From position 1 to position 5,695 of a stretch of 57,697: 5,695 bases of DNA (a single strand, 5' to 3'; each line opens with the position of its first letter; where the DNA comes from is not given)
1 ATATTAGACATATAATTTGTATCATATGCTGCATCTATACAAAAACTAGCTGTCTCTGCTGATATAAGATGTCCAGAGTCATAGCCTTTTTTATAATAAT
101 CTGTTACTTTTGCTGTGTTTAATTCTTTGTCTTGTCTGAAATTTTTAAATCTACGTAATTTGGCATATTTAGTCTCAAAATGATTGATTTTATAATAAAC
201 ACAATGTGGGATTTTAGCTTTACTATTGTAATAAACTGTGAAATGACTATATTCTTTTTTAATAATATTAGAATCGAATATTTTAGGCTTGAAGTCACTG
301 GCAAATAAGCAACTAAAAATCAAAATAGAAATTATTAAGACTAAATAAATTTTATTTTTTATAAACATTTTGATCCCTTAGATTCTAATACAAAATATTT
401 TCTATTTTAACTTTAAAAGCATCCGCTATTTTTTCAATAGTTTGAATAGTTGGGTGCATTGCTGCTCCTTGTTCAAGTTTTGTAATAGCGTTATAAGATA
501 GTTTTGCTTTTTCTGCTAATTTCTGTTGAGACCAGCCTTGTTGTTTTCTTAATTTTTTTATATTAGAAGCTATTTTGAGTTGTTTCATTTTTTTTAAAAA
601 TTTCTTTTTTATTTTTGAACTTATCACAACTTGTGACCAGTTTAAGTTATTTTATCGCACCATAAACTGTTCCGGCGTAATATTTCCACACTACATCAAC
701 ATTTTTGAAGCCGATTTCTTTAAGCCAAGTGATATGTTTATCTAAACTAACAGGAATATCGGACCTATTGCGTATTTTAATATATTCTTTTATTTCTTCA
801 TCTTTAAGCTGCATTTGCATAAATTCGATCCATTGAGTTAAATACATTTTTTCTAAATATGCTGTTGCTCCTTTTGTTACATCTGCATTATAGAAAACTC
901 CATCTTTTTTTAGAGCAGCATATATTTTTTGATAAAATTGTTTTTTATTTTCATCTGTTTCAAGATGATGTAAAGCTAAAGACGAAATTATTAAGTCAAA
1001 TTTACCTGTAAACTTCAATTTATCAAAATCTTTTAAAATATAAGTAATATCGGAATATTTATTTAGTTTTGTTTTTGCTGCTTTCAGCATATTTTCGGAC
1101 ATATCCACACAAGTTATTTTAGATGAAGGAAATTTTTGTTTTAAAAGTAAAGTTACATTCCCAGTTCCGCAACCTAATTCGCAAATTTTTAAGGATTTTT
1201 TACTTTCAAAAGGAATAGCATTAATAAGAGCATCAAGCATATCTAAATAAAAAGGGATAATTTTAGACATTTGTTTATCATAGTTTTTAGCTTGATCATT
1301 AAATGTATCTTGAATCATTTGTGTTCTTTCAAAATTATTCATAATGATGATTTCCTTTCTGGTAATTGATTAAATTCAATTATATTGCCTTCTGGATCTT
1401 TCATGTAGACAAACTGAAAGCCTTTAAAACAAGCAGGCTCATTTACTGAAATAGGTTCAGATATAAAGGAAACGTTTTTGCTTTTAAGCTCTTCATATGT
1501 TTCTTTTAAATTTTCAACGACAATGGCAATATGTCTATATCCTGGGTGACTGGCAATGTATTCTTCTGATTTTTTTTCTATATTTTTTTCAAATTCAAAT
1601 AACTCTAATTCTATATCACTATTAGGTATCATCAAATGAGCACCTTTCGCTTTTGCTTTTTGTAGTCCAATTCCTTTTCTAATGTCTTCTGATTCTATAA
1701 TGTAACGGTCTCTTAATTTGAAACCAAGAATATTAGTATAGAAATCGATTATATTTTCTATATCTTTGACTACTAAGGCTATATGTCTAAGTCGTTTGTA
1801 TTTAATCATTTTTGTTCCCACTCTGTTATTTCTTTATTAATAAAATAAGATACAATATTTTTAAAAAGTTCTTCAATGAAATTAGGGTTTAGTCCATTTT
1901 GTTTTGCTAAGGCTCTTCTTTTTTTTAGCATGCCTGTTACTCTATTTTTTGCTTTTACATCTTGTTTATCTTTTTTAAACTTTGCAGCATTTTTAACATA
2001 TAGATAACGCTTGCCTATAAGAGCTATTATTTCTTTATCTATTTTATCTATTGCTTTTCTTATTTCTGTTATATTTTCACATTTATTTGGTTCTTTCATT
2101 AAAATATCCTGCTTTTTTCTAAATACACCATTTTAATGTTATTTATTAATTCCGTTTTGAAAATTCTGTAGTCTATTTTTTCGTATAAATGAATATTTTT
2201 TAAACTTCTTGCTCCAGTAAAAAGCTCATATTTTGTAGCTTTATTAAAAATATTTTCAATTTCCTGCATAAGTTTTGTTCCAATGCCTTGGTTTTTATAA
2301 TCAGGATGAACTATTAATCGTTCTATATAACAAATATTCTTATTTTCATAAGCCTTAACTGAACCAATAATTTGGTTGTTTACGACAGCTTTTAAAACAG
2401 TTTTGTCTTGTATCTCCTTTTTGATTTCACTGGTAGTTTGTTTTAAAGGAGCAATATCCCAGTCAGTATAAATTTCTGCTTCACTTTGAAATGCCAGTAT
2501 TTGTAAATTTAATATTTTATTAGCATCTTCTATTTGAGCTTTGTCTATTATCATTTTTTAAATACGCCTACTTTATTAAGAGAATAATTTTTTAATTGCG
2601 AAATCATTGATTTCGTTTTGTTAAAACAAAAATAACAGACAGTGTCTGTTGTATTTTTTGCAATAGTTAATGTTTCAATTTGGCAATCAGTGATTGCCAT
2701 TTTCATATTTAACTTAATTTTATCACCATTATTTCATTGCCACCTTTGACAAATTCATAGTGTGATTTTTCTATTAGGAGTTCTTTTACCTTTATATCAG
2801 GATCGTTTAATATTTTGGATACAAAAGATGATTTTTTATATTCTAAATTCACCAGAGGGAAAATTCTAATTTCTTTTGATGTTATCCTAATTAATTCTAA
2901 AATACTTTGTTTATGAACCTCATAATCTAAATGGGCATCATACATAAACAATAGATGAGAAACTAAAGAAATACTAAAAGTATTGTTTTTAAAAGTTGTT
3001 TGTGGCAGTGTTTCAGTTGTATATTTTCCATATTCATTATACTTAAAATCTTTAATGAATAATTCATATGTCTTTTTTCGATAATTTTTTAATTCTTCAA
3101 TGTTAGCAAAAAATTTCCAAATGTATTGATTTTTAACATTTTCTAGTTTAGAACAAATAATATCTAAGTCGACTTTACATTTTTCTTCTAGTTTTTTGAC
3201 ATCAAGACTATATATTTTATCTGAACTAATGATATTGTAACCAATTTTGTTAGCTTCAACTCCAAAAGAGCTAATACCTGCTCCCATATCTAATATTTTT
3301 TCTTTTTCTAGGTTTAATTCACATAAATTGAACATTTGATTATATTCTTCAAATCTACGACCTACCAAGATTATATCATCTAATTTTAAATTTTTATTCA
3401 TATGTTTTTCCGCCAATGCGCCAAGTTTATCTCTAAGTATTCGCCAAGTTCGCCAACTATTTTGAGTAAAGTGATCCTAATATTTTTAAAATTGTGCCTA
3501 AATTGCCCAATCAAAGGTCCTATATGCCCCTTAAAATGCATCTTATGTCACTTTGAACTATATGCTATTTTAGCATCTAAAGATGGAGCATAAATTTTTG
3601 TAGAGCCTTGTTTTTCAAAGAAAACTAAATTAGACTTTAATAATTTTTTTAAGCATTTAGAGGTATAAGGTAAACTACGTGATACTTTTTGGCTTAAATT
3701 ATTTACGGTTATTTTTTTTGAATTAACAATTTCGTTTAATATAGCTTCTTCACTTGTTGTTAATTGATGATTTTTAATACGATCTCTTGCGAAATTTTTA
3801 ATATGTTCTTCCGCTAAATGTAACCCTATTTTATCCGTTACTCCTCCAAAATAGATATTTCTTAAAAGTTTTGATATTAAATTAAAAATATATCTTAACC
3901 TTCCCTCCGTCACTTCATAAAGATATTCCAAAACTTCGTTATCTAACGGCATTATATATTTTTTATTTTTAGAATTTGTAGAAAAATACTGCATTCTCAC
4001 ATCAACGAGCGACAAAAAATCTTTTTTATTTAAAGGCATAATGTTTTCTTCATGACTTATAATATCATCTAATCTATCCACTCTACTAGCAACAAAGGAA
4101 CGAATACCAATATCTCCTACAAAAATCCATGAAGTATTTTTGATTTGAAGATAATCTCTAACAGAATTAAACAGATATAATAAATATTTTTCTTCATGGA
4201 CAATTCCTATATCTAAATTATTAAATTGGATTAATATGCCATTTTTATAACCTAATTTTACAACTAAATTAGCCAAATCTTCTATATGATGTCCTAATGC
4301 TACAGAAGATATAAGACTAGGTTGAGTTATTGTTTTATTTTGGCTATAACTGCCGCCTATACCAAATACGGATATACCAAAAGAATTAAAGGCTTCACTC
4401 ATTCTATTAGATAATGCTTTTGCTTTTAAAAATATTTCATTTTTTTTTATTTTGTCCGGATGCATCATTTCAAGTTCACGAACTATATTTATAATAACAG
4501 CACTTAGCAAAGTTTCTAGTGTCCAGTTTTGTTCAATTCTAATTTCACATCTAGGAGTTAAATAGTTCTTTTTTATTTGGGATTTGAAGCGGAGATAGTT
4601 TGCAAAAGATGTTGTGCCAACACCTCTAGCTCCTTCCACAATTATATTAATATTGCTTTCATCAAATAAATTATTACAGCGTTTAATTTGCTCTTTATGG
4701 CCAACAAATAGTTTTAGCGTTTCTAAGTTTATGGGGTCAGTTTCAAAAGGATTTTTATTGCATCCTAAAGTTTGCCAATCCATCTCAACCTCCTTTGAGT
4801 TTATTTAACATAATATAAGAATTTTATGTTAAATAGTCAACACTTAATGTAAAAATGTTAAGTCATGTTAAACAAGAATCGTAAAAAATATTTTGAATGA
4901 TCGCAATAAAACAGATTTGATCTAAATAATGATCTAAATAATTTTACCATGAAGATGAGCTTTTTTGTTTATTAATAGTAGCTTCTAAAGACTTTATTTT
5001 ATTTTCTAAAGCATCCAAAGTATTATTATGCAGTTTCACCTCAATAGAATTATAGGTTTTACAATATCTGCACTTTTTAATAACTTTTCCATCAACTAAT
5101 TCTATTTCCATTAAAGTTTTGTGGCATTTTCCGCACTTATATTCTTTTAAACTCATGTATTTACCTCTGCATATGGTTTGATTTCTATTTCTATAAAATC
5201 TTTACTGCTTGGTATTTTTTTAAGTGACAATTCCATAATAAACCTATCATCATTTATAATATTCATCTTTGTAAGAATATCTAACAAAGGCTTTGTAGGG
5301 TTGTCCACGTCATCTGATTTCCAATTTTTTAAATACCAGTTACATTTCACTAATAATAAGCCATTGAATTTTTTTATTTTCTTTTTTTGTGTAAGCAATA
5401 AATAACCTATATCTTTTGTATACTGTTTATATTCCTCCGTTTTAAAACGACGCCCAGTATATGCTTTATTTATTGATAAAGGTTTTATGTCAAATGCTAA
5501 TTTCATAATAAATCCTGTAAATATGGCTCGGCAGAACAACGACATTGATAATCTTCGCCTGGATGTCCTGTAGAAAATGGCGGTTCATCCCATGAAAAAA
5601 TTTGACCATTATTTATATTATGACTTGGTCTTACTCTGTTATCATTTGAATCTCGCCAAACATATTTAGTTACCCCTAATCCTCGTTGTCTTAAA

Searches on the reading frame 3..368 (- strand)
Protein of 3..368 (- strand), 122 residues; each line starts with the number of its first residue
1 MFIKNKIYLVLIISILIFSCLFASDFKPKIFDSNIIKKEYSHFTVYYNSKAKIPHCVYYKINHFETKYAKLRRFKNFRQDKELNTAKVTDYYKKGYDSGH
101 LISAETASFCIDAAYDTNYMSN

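Call 95: search_solved_structures(query=window:3-368:-, max_evalue=1)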
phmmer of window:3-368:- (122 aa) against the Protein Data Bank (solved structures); distinct sequences matched with E-value up to 1: 3.
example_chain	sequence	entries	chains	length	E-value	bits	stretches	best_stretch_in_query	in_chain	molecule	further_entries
3ism_A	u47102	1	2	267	0.0019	21.8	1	38-121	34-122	CG8862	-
3s5b_A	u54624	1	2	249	0.35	14.5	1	38-121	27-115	Endonuclease G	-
4qn0_A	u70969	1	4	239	0.35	14.5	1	38-121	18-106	Endonuclease G, mitochondrial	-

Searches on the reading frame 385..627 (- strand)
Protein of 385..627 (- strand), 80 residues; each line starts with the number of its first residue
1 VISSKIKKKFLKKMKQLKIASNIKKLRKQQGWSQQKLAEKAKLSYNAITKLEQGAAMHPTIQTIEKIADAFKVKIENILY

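Call 26: search_protein_families(library=pfam, max_evalue=0.01, proteins=[window:385-627:-])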
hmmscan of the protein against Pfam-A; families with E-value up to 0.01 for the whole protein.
window:385-627:- (80 aa): 6 families
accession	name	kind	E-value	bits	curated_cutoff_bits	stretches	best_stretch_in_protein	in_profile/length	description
PF01381.28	HTH_3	-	1.3e-15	57.6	23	1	23-76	1-53/55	Helix-turn-helix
PF13443.12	HTH_26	-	1.5e-11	44.8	22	1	22-79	1-58/63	Cro/C1-type HTH DNA-binding domain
PF12844.13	HTH_19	-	3.1e-10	40.2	30.2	1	21-76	2-56/64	Helix-turn-helix domain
PF13560.12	HTH_31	-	3.5e-09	37.3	27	1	24-73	7-56/64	Helix-turn-helix domain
PF13413.12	HTH_25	-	0.00036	20.7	24.6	1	24-54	3-33/62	Helix-turn-helix domain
PF13744.12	HTH_37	-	0.0055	16.9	27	1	17-61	17-61/80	Helix-turn-helix domain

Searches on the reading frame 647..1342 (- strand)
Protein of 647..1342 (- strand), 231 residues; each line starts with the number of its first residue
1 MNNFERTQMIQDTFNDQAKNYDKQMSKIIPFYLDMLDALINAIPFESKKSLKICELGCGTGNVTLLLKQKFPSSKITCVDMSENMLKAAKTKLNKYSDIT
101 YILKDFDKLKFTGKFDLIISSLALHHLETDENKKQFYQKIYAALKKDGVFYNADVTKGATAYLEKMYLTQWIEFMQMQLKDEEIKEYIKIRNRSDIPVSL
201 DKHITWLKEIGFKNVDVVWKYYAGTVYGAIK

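Call 13: find_encoding_contigs(protein=window:647-1342:-, flank=10000, max_places=6)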
Protein window:647-1342:- (231 aa): no gene with exactly this product is on record in the collection.

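Call 26: search_protein_families(library=pfam, max_evalue=0.01, proteins=[window:647-1342:-])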
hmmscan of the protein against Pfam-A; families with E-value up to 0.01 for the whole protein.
window:647-1342:- (231 aa): 21 families
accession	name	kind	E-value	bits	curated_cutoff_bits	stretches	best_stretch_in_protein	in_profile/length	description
PF13649.12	Methyltransf_25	-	9.8e-22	77.9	27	1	53-148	1-97/97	Methyltransferase domain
PF08241.18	Methyltransf_11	-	8.7e-20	71.6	21.2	1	55-151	2-94/95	Methyltransferase domain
PF13847.12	Methyltransf_31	-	1.6e-19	70.4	27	1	48-156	2-113/145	Methyltransferase domain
PF08242.18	Methyltransf_12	-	3.3e-19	69.9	30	1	55-150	2-98/98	Methyltransferase domain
PF01209.24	Ubie_methyltran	-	9.5e-14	51.7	20.1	1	7-216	6-217/233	ubiE/COQ5 methyltransferase family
PF13489.12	Methyltransf_23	-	9.3e-13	48.7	27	1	37-178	10-135/164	Methyltransferase domain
PF05401.17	NodS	-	4.5e-10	40.1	24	1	50-150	44-142/201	Nodulation protein S (NodS)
PF05175.20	MTS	-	8.3e-10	39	23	1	41-150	25-136/170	Methyltransferase small domain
PF02353.26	CMAS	-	6.9e-08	32.6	27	1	52-172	65-185/273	Mycolic acid cyclopropane synthetase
PF00891.24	Methyltransf_2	-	1.2e-07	31.8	22.3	1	51-150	64-162/210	O-methyltransferase domain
PF05891.18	Methyltransf_PK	-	3.9e-06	27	27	1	46-151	52-158/218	AdoMet dependent proline di-methyltransferase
PF00398.26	RrnaAD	-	8.2e-05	22.3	24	1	48-113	29-92/263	Ribosomal RNA adenine dimethylase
PF03848.20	TehB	-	9.1e-05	22.4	20.4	1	49-131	30-112/193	Tellurite resistance protein TehB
PF10294.15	Methyltransf_16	-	0.00029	21.1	21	1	39-94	36-90/174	Lysine methyltransferase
PF13679.12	Methyltransf_32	-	0.00056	20.3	27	1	34-97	11-77/143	Methyltransferase domain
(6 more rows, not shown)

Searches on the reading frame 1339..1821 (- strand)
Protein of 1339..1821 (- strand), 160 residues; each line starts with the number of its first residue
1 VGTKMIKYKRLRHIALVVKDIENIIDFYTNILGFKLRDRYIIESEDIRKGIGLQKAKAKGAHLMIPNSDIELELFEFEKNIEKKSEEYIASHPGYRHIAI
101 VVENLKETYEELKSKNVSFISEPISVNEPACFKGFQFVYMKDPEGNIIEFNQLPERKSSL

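Call 26: search_protein_families(library=pfam, max_evalue=0.01, proteins=[window:1339-1821:-])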
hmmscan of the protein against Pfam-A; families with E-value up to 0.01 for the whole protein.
window:1339-1821:- (160 aa): 4 families
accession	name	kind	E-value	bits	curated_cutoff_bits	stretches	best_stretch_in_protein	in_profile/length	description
PF00903.31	Glyoxalase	-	9.5e-20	71.6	20.6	1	10-150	1-121/121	Glyoxalase/Bleomycin resistance protein/Dioxygenase superfamily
PF13669.12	Glyoxalase_4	-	1.1e-12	48.7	27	1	12-127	1-101/109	Glyoxalase/Bleomycin resistance protein/Dioxygenase superfamily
PF12681.13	Glyoxalase_2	-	0.00035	20.9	30.1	0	14-150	4-113/118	Glyoxalase-like domain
PF13468.12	Glyoxalase_3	-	0.0077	16.7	25.1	0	13-142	3-122/176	Glyoxalase-like domain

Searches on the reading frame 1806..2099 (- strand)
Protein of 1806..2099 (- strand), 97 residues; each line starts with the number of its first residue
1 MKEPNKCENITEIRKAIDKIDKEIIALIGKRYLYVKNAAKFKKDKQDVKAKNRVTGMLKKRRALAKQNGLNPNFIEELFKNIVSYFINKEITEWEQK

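Call 26: search_protein_families(library=pfam, max_evalue=0.01, proteins=[window:1806-2099:-])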
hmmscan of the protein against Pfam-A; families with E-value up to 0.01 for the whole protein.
window:1806-2099:- (97 aa): 1 family
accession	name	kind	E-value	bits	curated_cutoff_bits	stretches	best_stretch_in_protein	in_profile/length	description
PF01817.26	CM_2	-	1.5e-19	70.4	27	1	13-90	1-79/80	Chorismate mutase type II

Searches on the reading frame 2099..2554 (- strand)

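Call 26: search_protein_families(library=pfam, max_evalue=0.01, proteins=[window:2099-2554:-])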
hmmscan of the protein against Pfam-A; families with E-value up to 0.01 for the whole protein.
window:2099-2554:- (151 aa): 5 families
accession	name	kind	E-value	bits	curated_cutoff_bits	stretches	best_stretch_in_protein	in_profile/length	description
PF00583.31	Acetyltransf_1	-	1.5e-14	54.7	20.7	1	36-127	15-114/116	Acetyltransferase (GNAT) family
PF13508.13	Acetyltransf_7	-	1.5e-13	51.3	27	1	52-130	4-83/84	Acetyltransferase (GNAT) domain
PF13673.13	Acetyltransf_10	-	1.2e-12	48.4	23.6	1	41-135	19-113/128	Acetyltransferase (GNAT) domain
PF08445.16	FR47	-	3.6e-05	24.1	22.1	1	70-133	17-81/86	FR47-like protein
PF13527.13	Acetyltransf_9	-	8.3e-05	23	25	1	3-131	2-126/127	Acetyltransferase (GNAT) domain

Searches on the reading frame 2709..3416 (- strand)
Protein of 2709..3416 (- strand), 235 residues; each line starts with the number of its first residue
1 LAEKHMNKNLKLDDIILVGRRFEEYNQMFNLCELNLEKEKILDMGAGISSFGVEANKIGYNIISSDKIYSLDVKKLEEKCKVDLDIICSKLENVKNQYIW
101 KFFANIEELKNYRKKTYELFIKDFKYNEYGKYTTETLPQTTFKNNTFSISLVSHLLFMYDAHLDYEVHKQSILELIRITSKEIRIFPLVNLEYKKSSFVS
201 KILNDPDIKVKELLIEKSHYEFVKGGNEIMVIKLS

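Call 9: search_protein_families(library=phrogs, proteins=[window:2709-3416:-])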
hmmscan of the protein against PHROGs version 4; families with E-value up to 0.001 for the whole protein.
window:2709-3416:- (235 aa): 0 families

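Call 26: search_protein_families(library=pfam, max_evalue=0.01, proteins=[window:2709-3416:-])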
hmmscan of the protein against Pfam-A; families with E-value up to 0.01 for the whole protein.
window:2709-3416:- (235 aa): 0 families

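Call 76: search_protein_families(library=pfam, max_evalue=10, proteins=[window:2709-3416:-])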
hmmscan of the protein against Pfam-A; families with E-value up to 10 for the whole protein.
window:2709-3416:- (235 aa): 1 family
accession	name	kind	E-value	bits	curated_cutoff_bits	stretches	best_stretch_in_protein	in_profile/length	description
PF03141.22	Methyltransf_29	-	0.32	9.9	23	0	59-118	213-264/506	Putative S-adenosyl-L-methionine-dependent methyltransferase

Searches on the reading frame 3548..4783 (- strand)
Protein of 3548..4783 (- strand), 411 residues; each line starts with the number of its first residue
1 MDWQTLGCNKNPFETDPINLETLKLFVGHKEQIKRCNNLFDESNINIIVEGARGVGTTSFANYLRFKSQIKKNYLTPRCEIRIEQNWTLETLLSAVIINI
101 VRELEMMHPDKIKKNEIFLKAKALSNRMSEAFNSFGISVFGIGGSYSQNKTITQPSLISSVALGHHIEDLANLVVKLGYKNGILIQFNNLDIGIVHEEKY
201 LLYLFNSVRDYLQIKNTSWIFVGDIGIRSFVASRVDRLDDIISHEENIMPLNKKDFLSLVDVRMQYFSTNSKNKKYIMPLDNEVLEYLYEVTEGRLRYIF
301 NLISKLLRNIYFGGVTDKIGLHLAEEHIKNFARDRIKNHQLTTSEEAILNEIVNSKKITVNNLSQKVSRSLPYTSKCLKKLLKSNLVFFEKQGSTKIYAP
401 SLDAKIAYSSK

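Call 9: search_protein_families(library=phrogs, proteins=[window:3548-4783:-])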
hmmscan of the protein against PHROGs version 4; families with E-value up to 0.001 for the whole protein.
window:3548-4783:- (411 aa): 1 family
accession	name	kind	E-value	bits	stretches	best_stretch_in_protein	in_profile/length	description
phrog_5846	-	DNA, RNA and nucleotide metabolism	1.2e-05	25.7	0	21-64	13-58/380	clamp loader of DNA polymerase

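Call 26: search_protein_families(library=pfam, max_evalue=0.01, proteins=[window:3548-4783:-])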
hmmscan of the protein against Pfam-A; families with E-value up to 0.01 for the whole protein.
window:3548-4783:- (411 aa): 2 families
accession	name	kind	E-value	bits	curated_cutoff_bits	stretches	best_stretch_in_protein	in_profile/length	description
PF25212.1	HVO_A0114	-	6.2e-05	23.2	27.6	1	338-400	17-80/84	HVO_A0114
PF13412.12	HTH_24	-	0.00037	20.4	21.9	1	344-387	4-47/48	Winged helix-turn-helix DNA-binding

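Call 56: search_protein_families(library=phrogs, max_evalue=0.01, proteins=[window:3548-4783:-])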
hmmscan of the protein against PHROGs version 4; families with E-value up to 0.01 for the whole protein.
window:3548-4783:- (411 aa): 1 family
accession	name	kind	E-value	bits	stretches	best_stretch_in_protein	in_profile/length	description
phrog_5846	-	DNA, RNA and nucleotide metabolism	1.2e-05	25.7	0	21-64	13-58/380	clamp loader of DNA polymerase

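Call 93: search_protein_families(library=padloc, max_evalue=0.001, proteins=[window:3548-4783:-])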
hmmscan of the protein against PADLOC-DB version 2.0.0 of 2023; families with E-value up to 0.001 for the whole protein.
window:3548-4783:- (411 aa): 1 family
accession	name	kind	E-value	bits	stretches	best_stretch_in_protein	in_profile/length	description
PDLC01434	CasR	-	0.00028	18.8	1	336-393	124-177/191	"CAS-I,CAS-II,CAS-III,CAS-IV,CAS-V,CAS-VI; associated_signaling"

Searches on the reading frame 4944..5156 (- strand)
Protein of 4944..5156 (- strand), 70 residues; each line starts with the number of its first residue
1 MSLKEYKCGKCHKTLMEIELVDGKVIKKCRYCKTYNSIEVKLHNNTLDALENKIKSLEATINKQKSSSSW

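Call 26: search_protein_families(library=pfam, max_evalue=0.01, proteins=[window:4944-5156:-])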
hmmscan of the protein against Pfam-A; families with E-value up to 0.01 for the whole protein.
window:4944-5156:- (70 aa): 2 families
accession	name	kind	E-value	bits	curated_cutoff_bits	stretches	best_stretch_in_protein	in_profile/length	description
PF10122.14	Zn_ribbon_Com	-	0.00022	21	22.9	1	3-39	2-37/52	Mu-like prophage protein Com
PF06436.16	Pneumovirus_M2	-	0.0058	16.6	25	1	8-66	68-123/159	Pneumovirus matrix protein 2 (M2)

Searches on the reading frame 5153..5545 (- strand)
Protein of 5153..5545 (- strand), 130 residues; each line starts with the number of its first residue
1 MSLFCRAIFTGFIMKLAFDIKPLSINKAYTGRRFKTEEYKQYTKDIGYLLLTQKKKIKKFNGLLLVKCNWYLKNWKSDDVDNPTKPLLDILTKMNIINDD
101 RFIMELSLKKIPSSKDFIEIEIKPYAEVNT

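Call 26: search_protein_families(library=pfam, max_evalue=0.01, proteins=[window:5153-5545:-])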
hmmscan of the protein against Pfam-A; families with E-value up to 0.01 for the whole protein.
window:5153-5545:- (130 aa): 1 family
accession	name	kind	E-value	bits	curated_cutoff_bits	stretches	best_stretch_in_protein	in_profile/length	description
PF05866.16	RusA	-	5.7e-10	40.3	22.8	1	31-123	17-124/124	Endodeoxyribonuclease RusA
